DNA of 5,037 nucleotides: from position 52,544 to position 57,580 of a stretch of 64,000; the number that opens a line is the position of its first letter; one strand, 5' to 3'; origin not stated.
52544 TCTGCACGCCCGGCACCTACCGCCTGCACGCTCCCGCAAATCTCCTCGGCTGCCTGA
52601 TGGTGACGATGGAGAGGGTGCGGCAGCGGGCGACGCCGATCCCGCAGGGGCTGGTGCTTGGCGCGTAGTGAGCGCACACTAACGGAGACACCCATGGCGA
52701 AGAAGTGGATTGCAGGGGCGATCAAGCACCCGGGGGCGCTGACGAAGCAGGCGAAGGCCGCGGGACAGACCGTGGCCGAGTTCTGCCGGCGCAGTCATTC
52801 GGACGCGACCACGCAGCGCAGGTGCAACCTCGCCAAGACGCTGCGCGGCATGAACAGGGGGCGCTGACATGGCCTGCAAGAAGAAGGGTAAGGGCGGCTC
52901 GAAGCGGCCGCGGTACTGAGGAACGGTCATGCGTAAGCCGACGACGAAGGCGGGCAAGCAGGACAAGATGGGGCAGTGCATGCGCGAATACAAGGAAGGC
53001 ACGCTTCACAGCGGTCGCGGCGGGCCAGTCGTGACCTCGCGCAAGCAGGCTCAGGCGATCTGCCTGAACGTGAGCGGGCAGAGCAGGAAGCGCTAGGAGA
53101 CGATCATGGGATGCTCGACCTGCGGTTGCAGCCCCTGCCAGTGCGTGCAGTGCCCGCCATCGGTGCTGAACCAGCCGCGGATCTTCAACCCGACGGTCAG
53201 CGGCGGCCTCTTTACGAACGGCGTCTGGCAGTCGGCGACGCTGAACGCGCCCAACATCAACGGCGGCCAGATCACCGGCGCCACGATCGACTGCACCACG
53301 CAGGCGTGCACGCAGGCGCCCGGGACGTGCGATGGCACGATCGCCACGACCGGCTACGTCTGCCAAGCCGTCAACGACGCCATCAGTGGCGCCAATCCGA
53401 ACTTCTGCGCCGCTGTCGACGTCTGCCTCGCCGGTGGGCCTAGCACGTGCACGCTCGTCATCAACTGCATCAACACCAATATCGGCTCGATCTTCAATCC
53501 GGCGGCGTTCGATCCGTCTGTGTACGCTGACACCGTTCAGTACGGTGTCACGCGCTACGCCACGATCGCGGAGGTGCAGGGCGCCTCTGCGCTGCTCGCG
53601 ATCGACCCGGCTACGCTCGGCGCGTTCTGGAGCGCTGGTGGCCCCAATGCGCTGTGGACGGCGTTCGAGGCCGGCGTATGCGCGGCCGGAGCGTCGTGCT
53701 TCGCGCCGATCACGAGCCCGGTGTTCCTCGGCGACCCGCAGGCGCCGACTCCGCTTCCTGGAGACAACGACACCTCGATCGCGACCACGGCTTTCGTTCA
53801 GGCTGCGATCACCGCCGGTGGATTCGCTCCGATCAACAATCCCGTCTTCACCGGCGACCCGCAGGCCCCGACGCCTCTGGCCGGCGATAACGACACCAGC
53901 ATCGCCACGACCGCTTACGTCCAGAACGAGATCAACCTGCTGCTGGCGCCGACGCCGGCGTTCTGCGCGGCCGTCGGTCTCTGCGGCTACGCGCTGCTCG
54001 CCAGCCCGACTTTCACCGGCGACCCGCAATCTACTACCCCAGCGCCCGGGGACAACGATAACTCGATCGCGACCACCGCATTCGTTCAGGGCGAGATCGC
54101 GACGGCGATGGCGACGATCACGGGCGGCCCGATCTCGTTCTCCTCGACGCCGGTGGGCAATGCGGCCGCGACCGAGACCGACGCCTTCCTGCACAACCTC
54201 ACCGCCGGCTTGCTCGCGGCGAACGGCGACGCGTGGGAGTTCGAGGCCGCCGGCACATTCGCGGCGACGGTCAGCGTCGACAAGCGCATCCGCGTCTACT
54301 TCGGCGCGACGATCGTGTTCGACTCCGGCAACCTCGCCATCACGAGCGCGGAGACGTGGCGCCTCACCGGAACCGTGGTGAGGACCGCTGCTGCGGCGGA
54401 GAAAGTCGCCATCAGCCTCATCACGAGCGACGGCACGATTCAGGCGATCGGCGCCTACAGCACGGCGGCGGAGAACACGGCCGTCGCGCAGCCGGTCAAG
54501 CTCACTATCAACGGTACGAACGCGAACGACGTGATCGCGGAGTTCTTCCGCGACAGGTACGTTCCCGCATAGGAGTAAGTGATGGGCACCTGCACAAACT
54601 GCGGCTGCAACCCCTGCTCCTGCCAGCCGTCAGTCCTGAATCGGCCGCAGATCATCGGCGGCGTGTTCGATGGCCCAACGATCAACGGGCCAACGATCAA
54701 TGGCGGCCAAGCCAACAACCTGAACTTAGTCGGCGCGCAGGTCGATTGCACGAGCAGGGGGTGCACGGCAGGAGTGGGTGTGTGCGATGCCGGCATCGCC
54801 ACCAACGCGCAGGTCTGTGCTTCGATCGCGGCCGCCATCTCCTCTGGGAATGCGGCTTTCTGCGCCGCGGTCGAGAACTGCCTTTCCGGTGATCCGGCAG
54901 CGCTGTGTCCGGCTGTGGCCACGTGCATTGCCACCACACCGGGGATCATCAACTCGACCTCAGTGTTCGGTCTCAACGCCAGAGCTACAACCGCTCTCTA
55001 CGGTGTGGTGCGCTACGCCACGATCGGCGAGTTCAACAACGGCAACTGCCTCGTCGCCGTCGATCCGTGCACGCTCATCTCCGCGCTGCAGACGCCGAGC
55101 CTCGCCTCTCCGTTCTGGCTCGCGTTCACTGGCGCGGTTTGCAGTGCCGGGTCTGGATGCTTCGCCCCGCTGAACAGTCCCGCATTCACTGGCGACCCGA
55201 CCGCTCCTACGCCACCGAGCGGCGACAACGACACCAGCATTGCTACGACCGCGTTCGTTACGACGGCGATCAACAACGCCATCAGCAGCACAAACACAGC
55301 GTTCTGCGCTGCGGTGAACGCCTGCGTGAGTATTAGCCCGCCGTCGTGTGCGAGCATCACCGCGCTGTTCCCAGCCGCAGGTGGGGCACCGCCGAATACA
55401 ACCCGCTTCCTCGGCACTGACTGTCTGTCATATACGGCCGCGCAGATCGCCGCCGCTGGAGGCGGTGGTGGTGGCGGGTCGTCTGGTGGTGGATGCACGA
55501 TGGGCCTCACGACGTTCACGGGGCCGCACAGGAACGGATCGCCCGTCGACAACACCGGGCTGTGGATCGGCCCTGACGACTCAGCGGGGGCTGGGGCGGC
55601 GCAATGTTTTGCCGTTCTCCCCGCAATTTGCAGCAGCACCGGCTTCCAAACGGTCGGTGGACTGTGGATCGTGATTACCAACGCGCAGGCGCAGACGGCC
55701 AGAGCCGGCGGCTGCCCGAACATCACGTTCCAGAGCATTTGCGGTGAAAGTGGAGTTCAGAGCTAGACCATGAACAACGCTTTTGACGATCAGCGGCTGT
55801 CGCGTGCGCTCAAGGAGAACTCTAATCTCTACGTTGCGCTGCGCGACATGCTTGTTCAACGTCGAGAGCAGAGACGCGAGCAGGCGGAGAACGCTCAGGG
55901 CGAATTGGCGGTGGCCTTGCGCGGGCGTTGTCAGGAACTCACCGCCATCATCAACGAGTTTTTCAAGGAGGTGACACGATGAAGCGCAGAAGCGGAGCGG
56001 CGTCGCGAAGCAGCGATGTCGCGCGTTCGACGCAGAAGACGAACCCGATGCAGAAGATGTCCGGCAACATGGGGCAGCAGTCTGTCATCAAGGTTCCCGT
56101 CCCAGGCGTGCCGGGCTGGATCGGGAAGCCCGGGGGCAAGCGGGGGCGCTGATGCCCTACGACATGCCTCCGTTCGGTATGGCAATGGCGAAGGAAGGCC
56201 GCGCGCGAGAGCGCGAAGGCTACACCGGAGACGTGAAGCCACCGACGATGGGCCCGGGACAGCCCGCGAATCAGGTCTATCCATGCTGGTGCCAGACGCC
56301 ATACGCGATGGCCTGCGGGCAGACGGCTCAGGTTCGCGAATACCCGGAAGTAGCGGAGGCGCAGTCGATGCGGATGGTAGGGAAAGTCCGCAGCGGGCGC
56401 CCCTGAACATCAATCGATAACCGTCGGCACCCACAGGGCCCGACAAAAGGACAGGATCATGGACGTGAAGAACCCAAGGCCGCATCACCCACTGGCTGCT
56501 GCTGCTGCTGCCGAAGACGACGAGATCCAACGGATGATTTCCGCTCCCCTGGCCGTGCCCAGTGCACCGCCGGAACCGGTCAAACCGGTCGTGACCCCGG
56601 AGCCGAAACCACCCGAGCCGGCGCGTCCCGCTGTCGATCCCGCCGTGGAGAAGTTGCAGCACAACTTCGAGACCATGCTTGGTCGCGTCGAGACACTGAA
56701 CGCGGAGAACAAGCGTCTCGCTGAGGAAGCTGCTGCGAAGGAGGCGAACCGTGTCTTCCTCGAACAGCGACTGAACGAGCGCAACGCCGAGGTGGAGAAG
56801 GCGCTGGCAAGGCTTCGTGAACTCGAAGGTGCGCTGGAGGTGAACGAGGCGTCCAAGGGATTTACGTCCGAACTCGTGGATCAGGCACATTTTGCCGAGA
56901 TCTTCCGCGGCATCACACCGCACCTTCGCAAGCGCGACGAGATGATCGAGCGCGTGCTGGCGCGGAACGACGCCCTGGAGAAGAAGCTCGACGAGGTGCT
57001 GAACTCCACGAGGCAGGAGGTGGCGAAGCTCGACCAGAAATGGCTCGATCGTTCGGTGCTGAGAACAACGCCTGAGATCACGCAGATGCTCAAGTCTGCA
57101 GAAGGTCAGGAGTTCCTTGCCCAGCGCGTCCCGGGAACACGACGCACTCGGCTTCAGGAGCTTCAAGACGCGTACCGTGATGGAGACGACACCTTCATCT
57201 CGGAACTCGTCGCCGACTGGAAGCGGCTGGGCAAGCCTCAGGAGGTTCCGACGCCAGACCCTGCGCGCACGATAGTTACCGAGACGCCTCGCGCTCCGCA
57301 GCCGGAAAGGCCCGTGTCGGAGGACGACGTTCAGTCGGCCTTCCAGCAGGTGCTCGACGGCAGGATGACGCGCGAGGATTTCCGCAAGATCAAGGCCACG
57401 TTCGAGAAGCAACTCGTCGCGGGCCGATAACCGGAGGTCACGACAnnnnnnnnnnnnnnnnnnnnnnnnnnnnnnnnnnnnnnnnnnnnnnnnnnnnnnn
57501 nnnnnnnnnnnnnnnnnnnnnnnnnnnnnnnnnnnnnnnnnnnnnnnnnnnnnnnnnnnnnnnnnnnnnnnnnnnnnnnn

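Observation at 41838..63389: Outer virion proteins are Cys-rich while ejected proteins and scaffold are almost Cys-free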

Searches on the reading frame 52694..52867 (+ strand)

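Call 101: search_protein_families(library=pfam, max_evalue=0.05, proteins=[window:52694-52867:+])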
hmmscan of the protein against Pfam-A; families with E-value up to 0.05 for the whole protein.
window:52694-52867:+ (57 aa): 1 family
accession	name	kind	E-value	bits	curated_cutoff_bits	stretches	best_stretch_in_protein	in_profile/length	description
PF21983.2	NikA-like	-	0.0027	18.3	27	1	15-44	18-47/72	Mobilization protein NikA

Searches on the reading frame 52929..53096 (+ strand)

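Call 101: search_protein_families(library=pfam, max_evalue=0.05, proteins=[window:52929-53096:+])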
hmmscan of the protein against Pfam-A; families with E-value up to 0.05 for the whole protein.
window:52929-53096:+ (55 aa): 1 family
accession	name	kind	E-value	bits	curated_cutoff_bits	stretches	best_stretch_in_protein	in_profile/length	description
PF20106.4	DUF6496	-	5.3e-09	36.7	24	1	10-46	6-44/58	Family of unknown function (DUF6496)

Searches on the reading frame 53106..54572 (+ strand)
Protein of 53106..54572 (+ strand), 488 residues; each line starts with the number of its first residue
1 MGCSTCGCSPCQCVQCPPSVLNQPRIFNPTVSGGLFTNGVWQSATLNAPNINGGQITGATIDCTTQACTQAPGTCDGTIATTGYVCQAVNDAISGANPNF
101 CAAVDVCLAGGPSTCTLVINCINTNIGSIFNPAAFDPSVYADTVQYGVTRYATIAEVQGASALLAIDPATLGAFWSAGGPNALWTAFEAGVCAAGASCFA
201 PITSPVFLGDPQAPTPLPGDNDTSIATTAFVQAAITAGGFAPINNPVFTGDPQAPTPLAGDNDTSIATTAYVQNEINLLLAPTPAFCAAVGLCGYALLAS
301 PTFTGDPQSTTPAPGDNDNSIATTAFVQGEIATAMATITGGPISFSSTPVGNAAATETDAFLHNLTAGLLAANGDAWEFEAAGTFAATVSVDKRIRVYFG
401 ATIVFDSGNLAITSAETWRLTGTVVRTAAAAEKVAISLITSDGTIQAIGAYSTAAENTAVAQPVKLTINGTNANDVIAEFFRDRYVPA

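Call 6: search_protein_families(library=phrogs, proteins=[window:53106-54572:+])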
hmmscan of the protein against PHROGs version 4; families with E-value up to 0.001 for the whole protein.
window:53106-54572:+ (488 aa): 12 families
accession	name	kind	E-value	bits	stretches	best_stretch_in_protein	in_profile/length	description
phrog_4549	-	tail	1.1e-26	94.3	3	294-356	270-332/869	tail fiber protein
phrog_4209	-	tail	6e-25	89.1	3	200-237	110-147/406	tail fiber protein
phrog_2631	-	tail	4.2e-24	86.1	3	241-284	346-389/644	tail fiber protein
phrog_22682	-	tail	4.1e-23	83.1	2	199-275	177-257/400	tail fiber protein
phrog_38759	-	unknown function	4.8e-20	72.6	3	241-285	168-212/920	-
phrog_9625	-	unknown function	8.1e-20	71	2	240-338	735-843/1586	-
phrog_7032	-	tail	3.3e-17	62.9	3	241-284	251-294/866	tail fiber protein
phrog_863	-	tail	4.6e-15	56.6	3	241-279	73-111/690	tail fiber assembly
phrog_32934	-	unknown function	2.6e-12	47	2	241-277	77-113/577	-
phrog_454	-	tail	3e-12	46.5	2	200-237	286-323/1376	tail fiber protein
phrog_11518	-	tail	4.8e-11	42.6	1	238-285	270-316/812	tail fiber protein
phrog_14570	-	unknown function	1.4e-06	28.2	1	196-238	273-315/540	-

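Call 14: search_protein_families(library=pfam, max_evalue=0.01, proteins=[window:53106-54572:+])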
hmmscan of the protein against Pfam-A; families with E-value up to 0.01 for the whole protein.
window:53106-54572:+ (488 aa): 0 families

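Call 20: find_related_loci(query=window:53106-54572:+, collection=viral_contigs, flank=10000)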
Query window:53106-54572:+ (488 aa) in viral_contigs; peptide patterns used: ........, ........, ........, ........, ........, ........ (x = any residue, [..] = any of these).
40 stretches matched a pattern, but none encodes a relative of the query by tblastn (E <= 1e-3).

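Call 22: find_homologous_proteins(query=window:53106-54572:+, region=1-200)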
Query window:53106-54572:+, residues 1-200 (200 aa): 32 proteins with E <= 0.001 among 1079 candidates. Only proteins of 268 to 854 residues were searched: fused or split forms outside these lengths cannot appear, so this answer is no evidence that the protein stands alone or is whole; find_related_loci, which searches DNA, has no such limit.
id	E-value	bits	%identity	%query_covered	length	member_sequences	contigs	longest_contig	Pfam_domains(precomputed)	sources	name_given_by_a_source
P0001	5.7e-114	397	100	91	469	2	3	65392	-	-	-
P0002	7.3e-96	338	86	91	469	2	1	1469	-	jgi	-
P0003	6.3e-94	332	85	91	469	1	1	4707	-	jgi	jgi:hypothetical protein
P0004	4.4e-88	312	74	99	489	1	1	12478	-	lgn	-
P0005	1.6e-77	278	66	99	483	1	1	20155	-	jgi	jgi:hypothetical protein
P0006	3.1e-75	270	67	99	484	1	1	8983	-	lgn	-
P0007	8.8e-75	269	66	100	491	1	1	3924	-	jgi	jgi:hypothetical protein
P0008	7.0e-70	253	62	96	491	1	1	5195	-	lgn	-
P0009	4.3e-69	250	60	95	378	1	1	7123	-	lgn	-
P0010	2.4e-68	248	60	99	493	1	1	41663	-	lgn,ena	-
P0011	1.6e-65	239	60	98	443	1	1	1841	-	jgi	jgi:hypothetical protein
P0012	3.6e-65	238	58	94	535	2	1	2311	-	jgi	-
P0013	3.2e-64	235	59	95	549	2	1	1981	-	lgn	-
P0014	1.8e-63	232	55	95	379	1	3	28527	-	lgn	-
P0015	3.1e-63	231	63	95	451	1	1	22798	-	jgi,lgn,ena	-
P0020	3.5e-54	202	56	99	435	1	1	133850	-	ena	-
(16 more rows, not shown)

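Call 27: find_encoding_contigs(protein=P0020, flank=10000, max_places=2)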
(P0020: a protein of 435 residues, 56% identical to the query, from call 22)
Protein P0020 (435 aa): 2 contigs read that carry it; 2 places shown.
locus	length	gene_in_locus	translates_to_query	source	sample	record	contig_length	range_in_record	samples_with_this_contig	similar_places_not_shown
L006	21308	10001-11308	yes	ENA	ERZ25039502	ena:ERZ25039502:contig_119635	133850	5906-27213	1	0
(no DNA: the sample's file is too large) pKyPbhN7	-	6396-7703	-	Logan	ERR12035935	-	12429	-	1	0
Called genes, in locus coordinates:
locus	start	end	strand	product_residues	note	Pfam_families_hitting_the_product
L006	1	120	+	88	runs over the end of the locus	-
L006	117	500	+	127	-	-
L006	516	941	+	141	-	-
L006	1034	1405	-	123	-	-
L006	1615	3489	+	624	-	-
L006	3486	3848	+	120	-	-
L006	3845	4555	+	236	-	-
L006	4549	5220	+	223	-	-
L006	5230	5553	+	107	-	-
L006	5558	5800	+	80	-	-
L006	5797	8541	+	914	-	-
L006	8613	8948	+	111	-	-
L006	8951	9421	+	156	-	-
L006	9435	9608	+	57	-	-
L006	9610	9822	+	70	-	-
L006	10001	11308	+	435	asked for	-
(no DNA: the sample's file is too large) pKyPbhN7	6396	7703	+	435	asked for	-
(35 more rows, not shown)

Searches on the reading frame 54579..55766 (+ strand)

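Call 6: search_protein_families(library=phrogs, proteins=[window:54579-55766:+])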
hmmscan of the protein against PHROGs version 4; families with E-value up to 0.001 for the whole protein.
window:54579-55766:+ (395 aa): 10 families
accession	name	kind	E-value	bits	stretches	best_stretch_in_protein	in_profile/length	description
phrog_2631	-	tail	2.1e-12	47.4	1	67-238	267-388/644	tail fiber protein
phrog_4549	-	tail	5.7e-12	45.6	1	193-240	269-316/869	tail fiber protein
phrog_4209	-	tail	2.4e-11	44.3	1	196-238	110-155/406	tail fiber protein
phrog_7032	-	tail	2.2e-09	37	1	196-241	251-296/866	tail fiber protein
phrog_32934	-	unknown function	1.2e-08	34.8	1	188-236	69-117/577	-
phrog_38759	-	unknown function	2.3e-07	30.7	1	189-241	161-213/920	-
phrog_454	-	tail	3.8e-07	29.6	1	196-235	286-325/1376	tail fiber protein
phrog_22682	-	tail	9.1e-07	29.3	1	184-249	166-232/400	tail fiber protein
phrog_8713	-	tail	1.4e-06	28.6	1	196-238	395-437/509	tail fiber protein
phrog_11518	-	tail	3.3e-06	26.6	1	194-244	271-320/812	tail fiber protein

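Call 14: search_protein_families(library=pfam, max_evalue=0.01, proteins=[window:54582-55766:+])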
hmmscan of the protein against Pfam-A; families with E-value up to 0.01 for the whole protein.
window:54582-55766:+ (394 aa): 0 families

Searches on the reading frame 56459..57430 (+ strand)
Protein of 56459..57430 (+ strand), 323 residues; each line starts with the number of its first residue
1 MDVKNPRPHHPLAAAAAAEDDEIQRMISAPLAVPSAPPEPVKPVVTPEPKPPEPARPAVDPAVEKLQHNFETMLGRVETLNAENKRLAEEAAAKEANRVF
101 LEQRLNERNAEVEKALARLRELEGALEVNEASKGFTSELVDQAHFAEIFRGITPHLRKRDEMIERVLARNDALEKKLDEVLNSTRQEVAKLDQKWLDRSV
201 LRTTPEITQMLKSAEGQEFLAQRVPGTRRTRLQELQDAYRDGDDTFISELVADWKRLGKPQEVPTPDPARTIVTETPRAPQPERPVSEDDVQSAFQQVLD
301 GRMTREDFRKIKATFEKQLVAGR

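Call 6: search_protein_families(library=phrogs, proteins=[window:56459-57430:+])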
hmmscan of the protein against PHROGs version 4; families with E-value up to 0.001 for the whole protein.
window:56459-57430:+ (323 aa): 1 family
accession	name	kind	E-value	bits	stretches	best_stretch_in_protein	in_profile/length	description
phrog_37891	-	unknown function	1.8e-09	38.6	1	6-323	15-341/343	-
